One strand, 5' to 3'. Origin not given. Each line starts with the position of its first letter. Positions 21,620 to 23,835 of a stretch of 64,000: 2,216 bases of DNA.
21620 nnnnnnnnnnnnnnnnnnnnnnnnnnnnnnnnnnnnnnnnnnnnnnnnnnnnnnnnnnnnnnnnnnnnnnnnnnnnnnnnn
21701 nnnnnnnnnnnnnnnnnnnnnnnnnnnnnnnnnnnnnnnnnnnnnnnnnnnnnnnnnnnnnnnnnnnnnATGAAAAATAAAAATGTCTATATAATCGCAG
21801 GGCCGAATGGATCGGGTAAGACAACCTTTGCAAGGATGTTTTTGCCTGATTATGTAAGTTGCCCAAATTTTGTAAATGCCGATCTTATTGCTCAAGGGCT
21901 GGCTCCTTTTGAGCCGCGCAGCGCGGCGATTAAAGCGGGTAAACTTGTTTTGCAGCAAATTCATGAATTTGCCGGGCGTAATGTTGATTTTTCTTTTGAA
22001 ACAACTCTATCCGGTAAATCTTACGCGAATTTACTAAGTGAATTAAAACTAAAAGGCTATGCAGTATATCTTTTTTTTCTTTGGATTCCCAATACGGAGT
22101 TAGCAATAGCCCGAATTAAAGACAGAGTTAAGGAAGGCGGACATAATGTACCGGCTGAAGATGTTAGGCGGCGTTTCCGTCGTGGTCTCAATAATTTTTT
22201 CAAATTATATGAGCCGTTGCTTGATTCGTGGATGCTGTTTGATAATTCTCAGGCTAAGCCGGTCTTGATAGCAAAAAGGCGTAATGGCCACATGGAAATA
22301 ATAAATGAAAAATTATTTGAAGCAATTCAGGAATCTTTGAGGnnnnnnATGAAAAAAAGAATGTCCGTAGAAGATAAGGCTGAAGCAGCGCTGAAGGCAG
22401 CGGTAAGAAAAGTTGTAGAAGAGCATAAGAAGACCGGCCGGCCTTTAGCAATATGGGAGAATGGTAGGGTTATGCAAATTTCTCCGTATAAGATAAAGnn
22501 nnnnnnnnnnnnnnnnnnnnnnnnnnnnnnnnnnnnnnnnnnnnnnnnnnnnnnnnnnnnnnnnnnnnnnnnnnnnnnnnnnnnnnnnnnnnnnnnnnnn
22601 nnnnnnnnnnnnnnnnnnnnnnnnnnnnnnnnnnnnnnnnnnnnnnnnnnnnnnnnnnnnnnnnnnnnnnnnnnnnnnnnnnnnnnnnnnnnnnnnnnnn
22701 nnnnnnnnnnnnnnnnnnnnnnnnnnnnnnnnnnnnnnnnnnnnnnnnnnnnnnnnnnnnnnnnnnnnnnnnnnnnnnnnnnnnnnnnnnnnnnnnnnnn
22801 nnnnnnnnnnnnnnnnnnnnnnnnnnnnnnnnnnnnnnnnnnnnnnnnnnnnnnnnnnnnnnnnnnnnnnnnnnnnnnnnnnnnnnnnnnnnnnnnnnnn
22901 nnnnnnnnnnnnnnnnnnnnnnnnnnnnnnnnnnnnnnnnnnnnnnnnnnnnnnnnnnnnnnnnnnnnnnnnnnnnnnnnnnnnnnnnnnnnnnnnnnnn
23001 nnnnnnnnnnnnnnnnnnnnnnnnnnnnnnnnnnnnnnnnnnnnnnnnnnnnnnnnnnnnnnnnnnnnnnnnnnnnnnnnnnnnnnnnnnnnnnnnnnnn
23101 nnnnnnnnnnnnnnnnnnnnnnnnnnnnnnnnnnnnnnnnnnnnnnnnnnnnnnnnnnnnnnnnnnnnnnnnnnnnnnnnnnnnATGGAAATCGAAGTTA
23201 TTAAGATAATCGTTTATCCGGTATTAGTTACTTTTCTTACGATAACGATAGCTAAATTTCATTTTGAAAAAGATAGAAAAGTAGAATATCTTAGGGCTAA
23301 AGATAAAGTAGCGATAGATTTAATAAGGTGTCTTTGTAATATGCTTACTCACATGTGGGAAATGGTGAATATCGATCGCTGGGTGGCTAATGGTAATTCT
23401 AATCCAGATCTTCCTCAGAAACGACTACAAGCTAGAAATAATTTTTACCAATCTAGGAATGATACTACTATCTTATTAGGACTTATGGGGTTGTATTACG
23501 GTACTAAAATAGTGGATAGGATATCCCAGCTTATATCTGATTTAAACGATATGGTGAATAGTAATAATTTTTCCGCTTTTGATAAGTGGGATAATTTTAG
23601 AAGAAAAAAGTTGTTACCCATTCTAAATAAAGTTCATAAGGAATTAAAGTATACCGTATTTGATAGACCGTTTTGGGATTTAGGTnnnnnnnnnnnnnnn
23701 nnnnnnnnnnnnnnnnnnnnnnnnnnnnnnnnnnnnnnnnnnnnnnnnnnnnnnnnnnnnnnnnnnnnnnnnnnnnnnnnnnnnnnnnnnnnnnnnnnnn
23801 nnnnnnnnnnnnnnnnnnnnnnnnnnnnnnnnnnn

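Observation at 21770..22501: Zeta-toxin-like P-loop kinase followed 4 nt later by an unannotated 50-aa basic protein. Candidate reverse-order toxin-antitoxin or defence pair.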

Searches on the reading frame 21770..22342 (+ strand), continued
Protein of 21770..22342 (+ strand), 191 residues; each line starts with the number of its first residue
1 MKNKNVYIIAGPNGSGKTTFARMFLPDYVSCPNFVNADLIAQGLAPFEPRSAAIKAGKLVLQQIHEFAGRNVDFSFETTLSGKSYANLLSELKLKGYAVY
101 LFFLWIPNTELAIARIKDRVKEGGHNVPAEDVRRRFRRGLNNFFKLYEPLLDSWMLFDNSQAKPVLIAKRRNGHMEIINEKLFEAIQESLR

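Call 113: search_protein_families(library=pfam, proteins=[L055:352-1137:+, L055:4200-4838:+, L055:4838-5638:+, L055:1562-2839:+], max_evalue=0.00001)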
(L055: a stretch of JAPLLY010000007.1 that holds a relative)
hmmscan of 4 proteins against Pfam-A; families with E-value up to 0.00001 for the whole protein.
L055:352-1137:+ (262 aa): 3 families
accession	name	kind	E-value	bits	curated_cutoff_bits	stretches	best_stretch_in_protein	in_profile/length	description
PF13614.12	AAA_31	-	4.3e-12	46.8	27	1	80-217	5-147/177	AAA domain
PF10609.15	ParA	-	6.4e-06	26.2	27.1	0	79-254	6-178/246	NUBPL iron-transfer P-loop NTPase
PF01656.29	CbiA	-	8e-06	26.3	25.4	0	80-248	2-81/125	CobQ/CobB/MinD/ParA nucleotide binding domain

L055:4200-4838:+ (213 aa): 0 families

L055:4838-5638:+ (267 aa): 1 family
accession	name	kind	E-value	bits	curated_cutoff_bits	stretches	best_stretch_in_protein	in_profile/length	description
PF08843.17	AbiEii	-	2.5e-29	103.3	22.5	1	40-250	12-229/238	Nucleotidyl transferase AbiEii toxin, Type IV TA system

L055:1562-2839:+ (426 aa): 3 families
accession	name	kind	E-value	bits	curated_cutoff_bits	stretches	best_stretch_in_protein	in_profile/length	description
PF13173.12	AAA_14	-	4e-37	127.5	27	1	41-164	4-129/129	AAA domain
PF13635.12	DUF4143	-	1.7e-26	93.3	28.1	1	220-364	2-157/160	Domain of unknown function (DUF4143)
PF01637.24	ATPase_2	-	9e-06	26.1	33.2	1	40-93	21-78/225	ATPase domain predominantly from Archaea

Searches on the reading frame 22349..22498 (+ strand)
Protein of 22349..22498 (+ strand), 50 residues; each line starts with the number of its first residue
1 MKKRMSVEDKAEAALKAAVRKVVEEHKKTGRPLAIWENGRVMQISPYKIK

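Call 3: search_protein_families(library=pfam, proteins=[window:22349-22498:+], max_evalue=1)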
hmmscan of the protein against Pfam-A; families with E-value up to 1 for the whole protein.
window:22349-22498:+ (50 aa): 0 families

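Call 4: search_protein_families(library=ncbifam, proteins=[window:22349-22498:+], max_evalue=1)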
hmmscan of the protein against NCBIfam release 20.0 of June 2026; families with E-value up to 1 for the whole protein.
window:22349-22498:+ (50 aa): 0 families

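Call 11: search_protein_families(library=padloc, proteins=[window:22349-22498:+], max_evalue=1)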
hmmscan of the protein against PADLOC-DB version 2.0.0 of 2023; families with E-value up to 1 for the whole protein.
window:22349-22498:+ (50 aa): 0 families

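Call 13: find_homologous_proteins(query=window:22349-22498:+)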
Query window:22349-22498:+ (50 aa): 218 proteins with E <= 0.001 among 218 candidates; the best 120 are listed.
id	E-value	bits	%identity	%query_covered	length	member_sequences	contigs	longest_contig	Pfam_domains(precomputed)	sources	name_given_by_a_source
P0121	5.6e-24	99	100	100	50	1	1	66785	-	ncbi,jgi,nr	ncbi:MAG: hypothetical protein MUC39_01775 [Candidatus Omnitrophica bacterium]|jgi:hypothetical prot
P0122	1.7e-18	82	78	100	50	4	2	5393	-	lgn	-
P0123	3.9e-18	81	78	100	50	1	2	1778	-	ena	-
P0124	1.4e-17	79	80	100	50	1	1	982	-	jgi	jgi:hypothetical protein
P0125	1.6e-17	79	78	100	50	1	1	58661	-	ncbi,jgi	ncbi:MAG: hypothetical protein WC335_00935 [Candidatus Omnitrophota bacterium]|jgi:hypothetical prot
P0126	3.1e-17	78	76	100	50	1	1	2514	-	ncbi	-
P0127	3.3e-17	78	74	100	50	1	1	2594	-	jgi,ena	-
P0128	3.3e-17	78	72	100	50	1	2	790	-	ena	-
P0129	3.7e-17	78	72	100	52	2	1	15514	-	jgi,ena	-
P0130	3.9e-17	78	74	100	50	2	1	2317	-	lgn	-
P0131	4.3e-17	78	76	100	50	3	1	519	-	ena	-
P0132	4.5e-17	78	73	98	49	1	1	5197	-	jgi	jgi:hypothetical protein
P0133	4.7e-17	78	74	100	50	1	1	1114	-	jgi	jgi:hypothetical protein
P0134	6.3e-17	77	76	100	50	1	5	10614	-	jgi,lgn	-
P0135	6.6e-17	77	74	100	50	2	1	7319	-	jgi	-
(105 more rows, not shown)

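Call 44: predict_structure(alignment_id=A4)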
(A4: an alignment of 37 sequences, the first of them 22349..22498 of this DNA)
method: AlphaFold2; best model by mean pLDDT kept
length: 50 residues; sequences in the alignment: 37
mean_pLDDT: 82.4   pTM: 0.49
mean pLDDT of the five models: 82.4, 82.2, 80.6, 76.3, 74.9
residues with pLDDT >= 90: 9; 70-90: 36; 50-70: 5; < 50: 0
segments of 3 or more residues with pLDDT < 50: none
pLDDT, mean of each block of 10 residues (from residue 1): 78 91 86 84 73
secondary structure, 60 per line:
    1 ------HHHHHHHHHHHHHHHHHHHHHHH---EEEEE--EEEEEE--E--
elements in order: H7-29 E33-37 E40-45

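Call 50: search_dna_similar(query=window:22349-22498:+, collection=plasmids, mode=protein, max_evalue=1, max_rows=20)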
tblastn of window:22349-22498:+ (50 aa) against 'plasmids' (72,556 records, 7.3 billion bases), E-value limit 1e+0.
Records with a match: 4; places in all: 5; records where one place covers at least 80% of the query: 1.
Best place of each record, by identity: <60% 4.
By first word of the organism name: Nostoc 3; Planktothrix 1.
By predicted mobility (MOB-suite, as given by PLSDB): conjugative 2; non-mobilizable 2.
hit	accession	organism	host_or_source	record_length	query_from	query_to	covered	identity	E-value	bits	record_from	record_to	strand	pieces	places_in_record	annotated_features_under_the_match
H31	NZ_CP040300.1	Nostoc sp. TCL26-01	Leiosporoceros dussii,pure culture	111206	12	49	76%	34.2%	2e-1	34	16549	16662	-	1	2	hypothetical protein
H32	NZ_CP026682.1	Nostoc sp. 'Peltigera membranacea cyanobiont' N6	Lichen thallus,Peltigera membranacea ...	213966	12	49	76%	31.6%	3e-2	37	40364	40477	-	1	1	hypothetical protein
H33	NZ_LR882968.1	Planktothrix pseudagardhii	-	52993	12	49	76%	31.6%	1e-1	35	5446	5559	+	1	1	hypothetical protein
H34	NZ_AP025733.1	Nostoc cf. commune SO-36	-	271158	7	49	86%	27.9%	4e-2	37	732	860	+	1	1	hypothetical protein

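Call 51: fold_search(model_id=the predicted structure, library=pdb)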
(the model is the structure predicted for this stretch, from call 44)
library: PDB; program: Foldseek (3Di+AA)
matches with E <= 10: 132; with E <= 0.001: 0
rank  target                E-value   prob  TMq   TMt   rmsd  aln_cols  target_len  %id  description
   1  2lcj_MODEL_1_A        9.5e-01  0.47  0.33  0.10   2.1        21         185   28  Solution NMR structure of Pab PolII Intein (released 2011-09-21)
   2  8kg6_4                1.9e+00  0.25  0.40  0.04   2.4        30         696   17  Yeast replisome in state I (released 2023-12-06)
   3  5bkh                  1.9e+00  0.23  0.31  0.11   2.4        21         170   19  The splicing activity and an alternative domain-swapped structure of the Pyrococcus horikoshii PolII mini-intein (released 2021-08-11)
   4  6rpq                  2.2e+00  0.18  0.31  0.08   2.4        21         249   28  Crystal structure of PhoCDC21-1 intein (released 2019-08-14)
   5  9u6k_N                2.4e+00  0.28  0.48  0.10   3.0        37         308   22  Cryo-EM structure of the Vo domain of V/A-ATPase under pmf condition, State3B (released 2025-10-29)
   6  9e2x_3                3.2e+00  0.11  0.34  0.04   3.1        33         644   15  Cryo-EM structure of yeast CMG helicase stalled at G4-containing DNA template, state 2 (released 2025-03-19)
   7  8s0b_6                3.2e+00  0.08  0.31  0.04   4.6        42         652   17  H. sapiens MCM bound to double stranded DNA and ORC6 as part of the MCM-ORC complex (released 2024-10-02)
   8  8w0e_6                3.4e+00  0.08  0.32  0.04   4.8        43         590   16  Cryo-EM structure of a human MCM2-7 single hexamer on dsDNA (released 2024-10-02)
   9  9e2z_4                3.6e+00  0.14  0.37  0.04   2.3        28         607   25  Cryo-EM structure of human CMG helicase stalled at G4-containing DNA template (released 2025-03-26)
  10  9u6r_N                3.9e+00  0.20  0.47  0.09   2.8        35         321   23  Cryo-EM structure of the Vo domain of V/A-ATPase in liposomes under no pmf condition,state2 (released 2026-03-25)
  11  2mfk_MODEL_1_A        3.9e+00  0.14  0.32  0.24   2.0        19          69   21  NMR solution structure of chitin-binding domain from dust mite group XII allergen Blo t 12 (released 2014-11-19)
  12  3gsd_D                3.9e+00  0.09  0.30  0.15   9.7        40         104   18  2.05 Angstrom structure of a divalent-cation tolerance protein (CutA) from Yersinia pestis (released 2009-04-07)
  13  6eom                  3.9e+00  0.08  0.29  0.04   9.4        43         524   23  Structure of DPP III from Caldithrix abyssi (released 2018-03-07)
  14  8rif_6                3.9e+00  0.07  0.31  0.04   4.8        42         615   14  Cryo-EM structure of the MCM double hexamer loaded onto dsDNA. (released 2025-01-01)
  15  2fen_K                3.9e+00  0.06  0.26  0.06   4.1        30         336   10  3-carboxy-cis,cis-muconate lactonizing enzyme from Agrobacterium radiobacter S2 (released 2006-10-31)
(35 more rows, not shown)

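Call 63: search_protein_families(library=phrogs, proteins=[window:22349-22498:+], max_evalue=1)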
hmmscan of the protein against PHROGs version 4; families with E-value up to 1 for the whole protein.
window:22349-22498:+ (50 aa): 0 families

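Call 69: search_protein_representatives(alignment_id=A4)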
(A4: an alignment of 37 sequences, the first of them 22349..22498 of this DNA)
Query: 37 sequences, 50 profile positions. Proteins with E-value up to 0.001 (for the whole library): 1011; up to 1e-10: 55; up to 1e-30: 0. The best 150 are listed.
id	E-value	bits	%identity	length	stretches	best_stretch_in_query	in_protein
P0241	1.6e-28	114.5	-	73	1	1-49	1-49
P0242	1.8e-27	111.2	-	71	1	1-50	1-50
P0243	1.1e-25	105.5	-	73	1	2-50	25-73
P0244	1.3e-22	95.7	-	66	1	2-50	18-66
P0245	2.9e-22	94.5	-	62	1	1-47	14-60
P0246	1.6e-21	92.1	-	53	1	1-50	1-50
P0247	6.6e-19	83.8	-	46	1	5-50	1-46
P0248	1.4e-17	79.5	-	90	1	1-50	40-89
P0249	4.6e-17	77.9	-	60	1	11-50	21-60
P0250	6.6e-17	77.4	-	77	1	1-43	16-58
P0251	1.3e-16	76.5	-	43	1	1-50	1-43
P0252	1.6e-16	76.1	-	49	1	1-50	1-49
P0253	1.3e-15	73.2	-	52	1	1-49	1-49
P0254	3.5e-15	71.8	-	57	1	7-49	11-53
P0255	4.9e-15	71.4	-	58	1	1-48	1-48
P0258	1.1e-14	70.2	-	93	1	4-49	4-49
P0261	1.3e-13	66.8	-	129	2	7-48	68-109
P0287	4.4e-11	58.7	-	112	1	6-45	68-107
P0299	1.5e-10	57.0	-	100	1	7-49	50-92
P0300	1.7e-10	56.8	-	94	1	12-48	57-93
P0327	8.3e-10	54.6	-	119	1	5-48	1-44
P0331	1.4e-09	53.9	-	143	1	8-50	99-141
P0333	1.8e-09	53.6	-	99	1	13-48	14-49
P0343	3.8e-09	52.5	-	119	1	7-49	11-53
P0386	1.9e-08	50.3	-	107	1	5-49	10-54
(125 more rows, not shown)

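Call 70: search_protein_families(library=pfam, proteins=[P0261, P0287, P0299, P0327, P0331, P0343, P0386, P0300, P0258, P0333], max_evalue=0.1)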
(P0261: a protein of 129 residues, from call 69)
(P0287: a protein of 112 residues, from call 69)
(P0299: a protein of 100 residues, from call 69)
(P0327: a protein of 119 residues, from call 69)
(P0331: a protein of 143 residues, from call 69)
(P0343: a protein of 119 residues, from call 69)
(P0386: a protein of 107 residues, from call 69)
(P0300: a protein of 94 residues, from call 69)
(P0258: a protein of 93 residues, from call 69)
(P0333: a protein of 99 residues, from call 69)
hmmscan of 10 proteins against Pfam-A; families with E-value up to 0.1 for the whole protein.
P0261 (129 aa): 7 families
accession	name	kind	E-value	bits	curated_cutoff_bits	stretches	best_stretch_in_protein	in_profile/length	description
PF21597.2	TetR_C_43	-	0.00053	20.6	27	0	64-91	33-60/105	Transcriptional regulator SbtR-like, C-terminal domain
PF13407.12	Peripla_BP_4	-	0.0021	18.1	35.1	0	15-41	63-89/258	Periplasmic binding protein domain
PF01261.30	AP_endonuc_2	-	0.0096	16.1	31.1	0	15-51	64-100/249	Xylose isomerase-like TIM barrel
PF00857.26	Isochorismatase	-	0.0099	16.4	27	0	15-49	24-63/175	Isochorismatase domain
PF09547.16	SpoIVA_ATPase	-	0.042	13.6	26.6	0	65-96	154-185/237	Stage IV sporulation protein A, ATPase domain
PF09278.17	MerR-DNA-bind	-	0.064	14.3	25.4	0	23-35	5-17/65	MerR, DNA binding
PF02604.26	PhdYeFM_antitox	-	0.068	13.4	29.8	0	75-96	8-29/74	Antitoxin Phd_YefM, type II toxin-antitoxin system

P0287 (112 aa): 0 families

P0299 (100 aa): 1 family
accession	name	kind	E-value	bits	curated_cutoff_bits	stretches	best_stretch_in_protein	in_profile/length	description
PF03232.19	COQ7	-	0.079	13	23.5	1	50-72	84-106/169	Ubiquinone biosynthesis protein COQ7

P0327 (119 aa): 0 families

P0331 (143 aa): 0 families

P0343 (119 aa): 1 family
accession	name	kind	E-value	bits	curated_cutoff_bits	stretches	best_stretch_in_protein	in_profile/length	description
PF12395.13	DUF3658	-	0.035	14.5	23.3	1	29-83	22-75/107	Protein of unknown function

P0386 (107 aa): 1 family
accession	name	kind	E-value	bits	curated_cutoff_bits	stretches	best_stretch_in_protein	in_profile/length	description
PF07544.18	Med9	-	0.089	13.3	26.9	0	80-105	44-69/80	RNA polymerase II transcription mediator complex subunit 9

P0300 (94 aa): 0 families

P0258 (93 aa): 1 family
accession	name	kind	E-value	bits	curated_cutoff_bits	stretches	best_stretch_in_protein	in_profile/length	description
PF00352.27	TBP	-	0.077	13.3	22.9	0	16-43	35-62/85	Transcription factor TFIID (or TATA-binding protein, TBP)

P0333 (99 aa): 1 family
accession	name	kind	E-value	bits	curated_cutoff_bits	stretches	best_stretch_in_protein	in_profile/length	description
PF01922.23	SRP19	-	0.019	16.2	25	1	3-66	24-89/95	SRP19 protein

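Call 74: search_protein_families(library=pfam, alignment_id=A7, max_evalue=1)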
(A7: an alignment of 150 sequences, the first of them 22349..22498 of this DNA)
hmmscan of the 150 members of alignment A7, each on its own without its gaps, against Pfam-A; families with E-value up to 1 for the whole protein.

A. member 1, window:22349-22498:+ (50 aa): 0 families

B. families by the number of members that match (of 150 scanned): 91 families (the first 25 are shown)
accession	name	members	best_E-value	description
PF02604.26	PhdYeFM_antitox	6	0.0016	Antitoxin Phd_YefM, type II toxin-antitoxin system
PF23044.1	SH3-C_UBE2O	5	0.017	UBE2O, ubiquitin binding SH3-C domain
PF18364.6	Molybdopterin_N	4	0.0093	Molybdopterin oxidoreductase N-terminal domain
PF03232.19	COQ7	4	0.016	Ubiquinone biosynthesis protein COQ7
PF00144.29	Beta-lactamase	4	0.019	Beta-lactamase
PF00352.27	TBP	4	0.037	Transcription factor TFIID (or TATA-binding protein, TBP)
PF10671.14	TcpQ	2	0.00084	Toxin co-regulated pilus biosynthesis protein Q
PF20074.4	DUF6470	2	0.011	Family of unknown function (DUF6470)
PF00206.25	Lyase_1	2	0.011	Lyase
PF12395.13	DUF3658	2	0.035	Protein of unknown function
PF11015.13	DUF2853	2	0.043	Protein of unknown function (DUF2853)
PF02625.21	XdhC_CoxI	2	0.046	XdhC and CoxI family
PF09355.15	Phage_Gp19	2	0.057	Phage protein Gp19/Gp15/Gp42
PF10790.15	DUF2604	2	0.069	Protein of Unknown function (DUF2604)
PF23614.1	DUF7141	2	0.21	Domain of unknown function (DUF7141)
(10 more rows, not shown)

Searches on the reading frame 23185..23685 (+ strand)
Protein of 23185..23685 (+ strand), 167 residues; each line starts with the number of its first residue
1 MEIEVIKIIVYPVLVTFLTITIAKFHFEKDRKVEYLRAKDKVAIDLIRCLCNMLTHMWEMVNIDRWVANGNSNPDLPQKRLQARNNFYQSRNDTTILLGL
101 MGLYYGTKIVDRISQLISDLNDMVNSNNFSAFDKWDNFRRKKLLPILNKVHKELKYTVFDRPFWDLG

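Call 3: search_protein_families(library=pfam, proteins=[window:23185-23685:+], max_evalue=1)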
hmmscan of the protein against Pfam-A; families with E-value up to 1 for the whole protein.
window:23185-23685:+ (167 aa): 2 families
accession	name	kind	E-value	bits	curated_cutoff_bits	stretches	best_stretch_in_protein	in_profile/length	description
PF18935.5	DUF5683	-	0.11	13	26.7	1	43-111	58-108/151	Family of unknown function (DUF5683)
PF20385.3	DUF6680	-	0.41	10.8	23.2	0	109-159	74-118/170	Family of unknown function (DUF6680)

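Call 4: search_protein_families(library=ncbifam, proteins=[window:23185-23685:+], max_evalue=1)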
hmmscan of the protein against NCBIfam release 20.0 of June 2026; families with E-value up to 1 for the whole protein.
window:23185-23685:+ (167 aa): 0 families

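Call 11: search_protein_families(library=padloc, proteins=[window:23185-23685:+], max_evalue=1)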
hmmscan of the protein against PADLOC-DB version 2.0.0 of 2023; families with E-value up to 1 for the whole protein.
window:23185-23685:+ (167 aa): 0 families
